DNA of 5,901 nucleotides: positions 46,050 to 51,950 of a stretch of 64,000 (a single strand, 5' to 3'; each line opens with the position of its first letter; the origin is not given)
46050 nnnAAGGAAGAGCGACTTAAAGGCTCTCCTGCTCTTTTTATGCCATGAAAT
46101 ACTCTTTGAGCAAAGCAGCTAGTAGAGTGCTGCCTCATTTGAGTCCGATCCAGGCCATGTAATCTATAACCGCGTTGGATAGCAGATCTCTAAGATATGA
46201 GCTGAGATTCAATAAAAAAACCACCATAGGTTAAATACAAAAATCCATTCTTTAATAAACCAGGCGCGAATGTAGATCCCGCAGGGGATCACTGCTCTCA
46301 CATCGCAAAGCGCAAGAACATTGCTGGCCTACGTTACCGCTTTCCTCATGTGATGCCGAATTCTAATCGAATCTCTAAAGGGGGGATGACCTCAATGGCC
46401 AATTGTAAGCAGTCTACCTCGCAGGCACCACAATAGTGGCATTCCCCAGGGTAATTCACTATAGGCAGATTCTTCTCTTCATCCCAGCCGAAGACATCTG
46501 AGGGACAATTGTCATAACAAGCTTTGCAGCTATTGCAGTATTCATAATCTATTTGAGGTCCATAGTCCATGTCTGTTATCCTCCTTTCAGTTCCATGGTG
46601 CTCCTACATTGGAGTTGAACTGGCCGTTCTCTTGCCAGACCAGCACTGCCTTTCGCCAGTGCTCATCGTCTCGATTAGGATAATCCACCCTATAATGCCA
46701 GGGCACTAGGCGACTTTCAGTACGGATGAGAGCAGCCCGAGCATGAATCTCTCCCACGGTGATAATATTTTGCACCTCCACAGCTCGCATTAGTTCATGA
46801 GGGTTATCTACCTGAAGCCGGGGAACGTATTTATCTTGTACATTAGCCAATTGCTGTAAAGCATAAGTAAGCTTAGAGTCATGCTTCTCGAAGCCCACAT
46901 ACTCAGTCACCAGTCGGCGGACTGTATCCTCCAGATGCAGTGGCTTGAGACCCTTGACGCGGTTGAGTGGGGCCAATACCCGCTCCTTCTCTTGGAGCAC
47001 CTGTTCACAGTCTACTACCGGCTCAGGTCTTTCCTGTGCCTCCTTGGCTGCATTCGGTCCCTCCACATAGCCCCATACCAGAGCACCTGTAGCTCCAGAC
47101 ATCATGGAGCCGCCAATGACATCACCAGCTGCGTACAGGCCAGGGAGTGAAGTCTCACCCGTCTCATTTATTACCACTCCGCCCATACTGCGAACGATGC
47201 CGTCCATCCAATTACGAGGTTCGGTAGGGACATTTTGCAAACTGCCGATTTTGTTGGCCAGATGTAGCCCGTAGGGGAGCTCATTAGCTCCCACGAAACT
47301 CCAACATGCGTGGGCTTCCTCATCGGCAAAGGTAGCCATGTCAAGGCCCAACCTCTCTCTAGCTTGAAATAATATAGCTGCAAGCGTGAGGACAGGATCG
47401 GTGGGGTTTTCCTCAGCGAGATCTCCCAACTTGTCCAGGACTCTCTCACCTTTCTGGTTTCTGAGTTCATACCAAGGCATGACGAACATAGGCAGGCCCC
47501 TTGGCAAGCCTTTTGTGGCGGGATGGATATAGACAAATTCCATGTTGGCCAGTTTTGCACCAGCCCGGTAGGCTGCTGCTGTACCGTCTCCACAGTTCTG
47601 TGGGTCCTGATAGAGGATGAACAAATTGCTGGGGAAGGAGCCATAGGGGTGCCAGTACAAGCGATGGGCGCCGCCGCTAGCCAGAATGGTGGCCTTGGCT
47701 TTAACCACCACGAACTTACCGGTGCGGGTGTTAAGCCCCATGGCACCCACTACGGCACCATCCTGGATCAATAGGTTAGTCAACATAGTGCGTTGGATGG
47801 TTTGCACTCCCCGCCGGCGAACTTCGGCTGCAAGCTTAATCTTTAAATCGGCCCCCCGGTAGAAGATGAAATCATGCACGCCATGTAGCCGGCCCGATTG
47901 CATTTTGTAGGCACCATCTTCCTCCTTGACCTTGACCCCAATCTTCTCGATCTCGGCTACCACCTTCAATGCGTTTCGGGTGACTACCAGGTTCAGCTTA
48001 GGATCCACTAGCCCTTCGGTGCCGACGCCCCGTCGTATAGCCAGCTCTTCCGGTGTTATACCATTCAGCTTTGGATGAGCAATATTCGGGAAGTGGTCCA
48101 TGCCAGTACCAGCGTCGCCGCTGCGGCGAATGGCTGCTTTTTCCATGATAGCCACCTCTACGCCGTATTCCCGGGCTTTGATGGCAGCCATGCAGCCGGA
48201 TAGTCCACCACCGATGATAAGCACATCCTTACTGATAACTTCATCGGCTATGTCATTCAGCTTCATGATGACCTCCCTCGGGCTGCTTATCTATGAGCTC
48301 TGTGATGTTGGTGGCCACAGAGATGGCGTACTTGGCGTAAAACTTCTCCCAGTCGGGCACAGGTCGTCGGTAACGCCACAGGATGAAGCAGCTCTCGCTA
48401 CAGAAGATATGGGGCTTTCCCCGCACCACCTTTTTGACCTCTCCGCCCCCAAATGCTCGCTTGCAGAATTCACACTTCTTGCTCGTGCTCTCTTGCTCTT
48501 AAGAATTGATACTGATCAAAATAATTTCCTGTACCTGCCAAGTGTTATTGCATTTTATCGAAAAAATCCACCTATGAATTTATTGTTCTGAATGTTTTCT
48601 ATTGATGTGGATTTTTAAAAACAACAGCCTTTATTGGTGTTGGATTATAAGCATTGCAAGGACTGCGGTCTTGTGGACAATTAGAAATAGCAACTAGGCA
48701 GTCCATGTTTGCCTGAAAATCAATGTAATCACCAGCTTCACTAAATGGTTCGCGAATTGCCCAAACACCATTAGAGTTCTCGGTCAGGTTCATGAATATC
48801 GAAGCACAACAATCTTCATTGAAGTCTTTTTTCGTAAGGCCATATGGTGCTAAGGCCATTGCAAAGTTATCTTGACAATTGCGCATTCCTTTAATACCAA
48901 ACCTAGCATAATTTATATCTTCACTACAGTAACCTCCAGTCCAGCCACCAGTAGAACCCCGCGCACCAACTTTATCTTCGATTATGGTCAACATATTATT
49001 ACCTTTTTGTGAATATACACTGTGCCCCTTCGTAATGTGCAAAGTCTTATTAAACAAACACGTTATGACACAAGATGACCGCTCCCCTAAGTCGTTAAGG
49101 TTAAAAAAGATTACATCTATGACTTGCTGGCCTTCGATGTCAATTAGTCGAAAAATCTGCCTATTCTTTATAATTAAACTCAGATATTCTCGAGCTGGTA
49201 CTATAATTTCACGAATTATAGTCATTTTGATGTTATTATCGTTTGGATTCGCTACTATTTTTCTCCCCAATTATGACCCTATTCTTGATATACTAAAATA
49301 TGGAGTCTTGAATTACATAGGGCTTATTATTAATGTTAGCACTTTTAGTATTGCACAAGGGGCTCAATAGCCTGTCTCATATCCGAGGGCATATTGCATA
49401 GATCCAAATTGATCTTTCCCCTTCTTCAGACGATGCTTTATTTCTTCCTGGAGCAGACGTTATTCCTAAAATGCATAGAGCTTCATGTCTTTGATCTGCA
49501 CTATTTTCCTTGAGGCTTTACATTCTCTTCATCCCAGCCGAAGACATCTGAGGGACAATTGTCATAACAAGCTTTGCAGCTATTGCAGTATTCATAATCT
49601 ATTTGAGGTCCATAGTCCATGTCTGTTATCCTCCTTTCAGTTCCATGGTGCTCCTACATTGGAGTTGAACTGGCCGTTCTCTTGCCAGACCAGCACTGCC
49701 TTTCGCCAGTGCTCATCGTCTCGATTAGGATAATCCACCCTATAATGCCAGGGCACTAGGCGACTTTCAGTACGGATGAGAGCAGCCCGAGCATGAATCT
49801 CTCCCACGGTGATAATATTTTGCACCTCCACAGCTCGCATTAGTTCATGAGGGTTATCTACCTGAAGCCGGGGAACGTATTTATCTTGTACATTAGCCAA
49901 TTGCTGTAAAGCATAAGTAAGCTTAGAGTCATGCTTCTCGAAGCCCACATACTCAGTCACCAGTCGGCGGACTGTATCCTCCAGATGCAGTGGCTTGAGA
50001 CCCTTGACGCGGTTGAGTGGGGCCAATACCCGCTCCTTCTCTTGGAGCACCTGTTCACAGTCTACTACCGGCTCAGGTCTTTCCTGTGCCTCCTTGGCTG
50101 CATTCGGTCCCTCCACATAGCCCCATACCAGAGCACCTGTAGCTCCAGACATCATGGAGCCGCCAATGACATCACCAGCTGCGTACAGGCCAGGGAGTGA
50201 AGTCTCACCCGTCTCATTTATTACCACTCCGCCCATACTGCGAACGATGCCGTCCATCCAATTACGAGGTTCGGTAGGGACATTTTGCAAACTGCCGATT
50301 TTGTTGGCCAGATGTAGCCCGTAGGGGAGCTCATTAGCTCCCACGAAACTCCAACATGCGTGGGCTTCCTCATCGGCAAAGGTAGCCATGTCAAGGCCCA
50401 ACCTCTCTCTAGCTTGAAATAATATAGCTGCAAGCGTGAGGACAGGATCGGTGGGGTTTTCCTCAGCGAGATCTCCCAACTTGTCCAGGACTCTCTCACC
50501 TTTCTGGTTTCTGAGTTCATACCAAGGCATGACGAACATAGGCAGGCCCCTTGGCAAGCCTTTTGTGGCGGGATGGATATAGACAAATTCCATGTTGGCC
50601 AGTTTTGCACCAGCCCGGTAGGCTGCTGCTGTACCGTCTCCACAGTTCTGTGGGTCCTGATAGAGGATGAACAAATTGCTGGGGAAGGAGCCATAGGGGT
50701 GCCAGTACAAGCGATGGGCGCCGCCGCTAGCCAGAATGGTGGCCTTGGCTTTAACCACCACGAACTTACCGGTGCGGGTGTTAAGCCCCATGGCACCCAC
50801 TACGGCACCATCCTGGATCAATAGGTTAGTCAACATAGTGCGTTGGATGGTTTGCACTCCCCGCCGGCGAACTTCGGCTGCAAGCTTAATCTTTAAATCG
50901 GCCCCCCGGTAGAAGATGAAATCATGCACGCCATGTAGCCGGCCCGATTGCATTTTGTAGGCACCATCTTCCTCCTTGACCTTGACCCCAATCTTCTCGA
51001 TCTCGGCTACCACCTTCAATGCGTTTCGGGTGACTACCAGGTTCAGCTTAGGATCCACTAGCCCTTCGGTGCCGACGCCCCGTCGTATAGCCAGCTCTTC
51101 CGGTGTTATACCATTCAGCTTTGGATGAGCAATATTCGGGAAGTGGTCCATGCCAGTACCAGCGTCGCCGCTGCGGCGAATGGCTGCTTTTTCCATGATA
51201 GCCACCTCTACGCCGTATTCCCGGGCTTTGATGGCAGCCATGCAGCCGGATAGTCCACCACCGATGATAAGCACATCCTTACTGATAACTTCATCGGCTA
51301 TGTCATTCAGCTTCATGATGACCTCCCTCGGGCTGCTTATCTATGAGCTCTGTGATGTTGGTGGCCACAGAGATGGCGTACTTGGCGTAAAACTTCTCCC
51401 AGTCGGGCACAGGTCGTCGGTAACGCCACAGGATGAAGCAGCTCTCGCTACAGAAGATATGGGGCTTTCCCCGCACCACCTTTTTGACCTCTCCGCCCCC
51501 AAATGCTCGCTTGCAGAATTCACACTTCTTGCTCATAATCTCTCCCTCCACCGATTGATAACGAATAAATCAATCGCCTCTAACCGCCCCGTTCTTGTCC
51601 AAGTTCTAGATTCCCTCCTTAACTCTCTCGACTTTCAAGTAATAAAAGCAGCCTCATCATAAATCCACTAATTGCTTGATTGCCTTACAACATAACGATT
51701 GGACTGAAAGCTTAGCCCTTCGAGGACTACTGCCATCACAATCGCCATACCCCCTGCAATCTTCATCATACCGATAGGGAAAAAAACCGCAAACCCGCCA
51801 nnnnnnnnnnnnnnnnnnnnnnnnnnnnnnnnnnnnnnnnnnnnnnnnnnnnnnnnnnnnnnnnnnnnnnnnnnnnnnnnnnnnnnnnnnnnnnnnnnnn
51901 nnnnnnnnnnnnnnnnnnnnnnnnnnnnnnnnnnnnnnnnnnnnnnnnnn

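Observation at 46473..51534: Exact 2,012-bp direct repeat (offset 3,050 bp) duplicating an FAD-oxidoreductase gene around an AT-rich DUF1989 gene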

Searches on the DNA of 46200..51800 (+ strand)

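Call 46: search_dna_similar(query=window:46200-51800:+, collection=plasmids, mode=distant, max_rows=8)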
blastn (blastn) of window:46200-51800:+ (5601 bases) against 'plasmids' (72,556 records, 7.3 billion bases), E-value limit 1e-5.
No match.

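Call 47: search_dna_similar(query=window:46200-51800:+, collection=phages, mode=distant, max_rows=8)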
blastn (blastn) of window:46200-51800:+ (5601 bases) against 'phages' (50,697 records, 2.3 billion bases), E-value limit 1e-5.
No match.

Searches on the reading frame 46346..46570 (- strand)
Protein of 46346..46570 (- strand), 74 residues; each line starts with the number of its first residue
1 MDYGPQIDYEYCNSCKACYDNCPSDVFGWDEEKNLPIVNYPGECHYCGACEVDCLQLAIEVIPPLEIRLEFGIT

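Call 34: find_encoding_contigs(protein=window:46346-46570:-, flank=10000, max_places=10)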
Protein window:46346-46570:- (74 aa): no gene with exactly this product is on record in the collection.

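Call 50: search_protein_families(library=ncbifam, proteins=[window:46346-46570:-], max_evalue=0.00001)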
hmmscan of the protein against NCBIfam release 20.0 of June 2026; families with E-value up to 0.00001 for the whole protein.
window:46346-46570:- (74 aa): 6 families
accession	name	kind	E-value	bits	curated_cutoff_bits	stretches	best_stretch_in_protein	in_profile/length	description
NF040864.1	HgcB_ferredoxin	equivalog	4.7e-10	39.2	99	1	7-62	11-64/93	mercury methylation ferredoxin HgcB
NF043039.1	HgcAB_like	equivalog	1.3e-09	38.2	285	1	6-59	296-349/350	HgcAB-like fusion protein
NF042909.1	FMH_DH_FwdF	exception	6.1e-07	28.8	375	1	7-61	254-313/336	tungsten-dependent formylmethanofuran dehydrogenase subunit FwdF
NF007205.0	PRK09626.1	equivalog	1.6e-06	28.1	93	1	7-62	14-74/105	2-oxoglutarate-acceptor oxidoreductase subunit OorD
TIGR04395.1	cutC_activ_rSAM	equivalog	3.1e-06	26.7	360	1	9-62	53-106/309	choline TMA-lyase-activating enzyme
NF009053.0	PRK12387.1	subfamily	6.6e-06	26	204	1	5-64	33-95/180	formate hydrogenlyase complex iron-sulfur subunit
